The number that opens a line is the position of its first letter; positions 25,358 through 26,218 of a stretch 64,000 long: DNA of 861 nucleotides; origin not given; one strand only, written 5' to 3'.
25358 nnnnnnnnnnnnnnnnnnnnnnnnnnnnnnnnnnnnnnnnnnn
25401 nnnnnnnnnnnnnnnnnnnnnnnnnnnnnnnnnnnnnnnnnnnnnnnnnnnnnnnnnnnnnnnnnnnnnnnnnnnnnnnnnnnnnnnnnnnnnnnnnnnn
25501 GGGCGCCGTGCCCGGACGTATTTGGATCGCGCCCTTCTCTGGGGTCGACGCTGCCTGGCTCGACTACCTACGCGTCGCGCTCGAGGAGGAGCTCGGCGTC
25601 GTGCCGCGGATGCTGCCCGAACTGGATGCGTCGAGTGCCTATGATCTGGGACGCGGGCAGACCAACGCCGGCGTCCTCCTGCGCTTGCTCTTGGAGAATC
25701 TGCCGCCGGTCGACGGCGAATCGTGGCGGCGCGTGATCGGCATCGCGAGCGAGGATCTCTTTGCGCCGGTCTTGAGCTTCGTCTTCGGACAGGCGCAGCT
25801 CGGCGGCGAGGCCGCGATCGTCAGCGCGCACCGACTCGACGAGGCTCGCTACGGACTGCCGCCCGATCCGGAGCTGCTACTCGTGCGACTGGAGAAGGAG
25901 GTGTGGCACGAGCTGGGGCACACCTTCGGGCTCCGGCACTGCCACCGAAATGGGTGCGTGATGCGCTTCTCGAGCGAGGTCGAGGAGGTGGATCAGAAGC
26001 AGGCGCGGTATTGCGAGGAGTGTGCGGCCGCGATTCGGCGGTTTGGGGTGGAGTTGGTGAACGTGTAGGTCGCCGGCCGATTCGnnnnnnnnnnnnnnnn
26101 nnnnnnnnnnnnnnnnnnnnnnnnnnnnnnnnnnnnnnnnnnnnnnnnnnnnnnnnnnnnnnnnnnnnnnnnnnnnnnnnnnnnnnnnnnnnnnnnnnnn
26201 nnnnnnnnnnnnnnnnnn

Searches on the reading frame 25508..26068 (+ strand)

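Call 47: search_protein_families(library=pfam, proteins=[window:25508-26068:+], max_evalue=0.01)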
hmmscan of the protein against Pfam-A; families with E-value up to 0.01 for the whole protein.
window:25508-26068:+ (186 aa): 2 families
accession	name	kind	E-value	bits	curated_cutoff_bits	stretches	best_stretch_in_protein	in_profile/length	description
PF07998.17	Peptidase_M54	-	6.6e-28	98.5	24.4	1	44-178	60-194/194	Peptidase family M54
PF00413.30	Peptidase_M10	-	0.0019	18.6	24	1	128-157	108-137/159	Matrixin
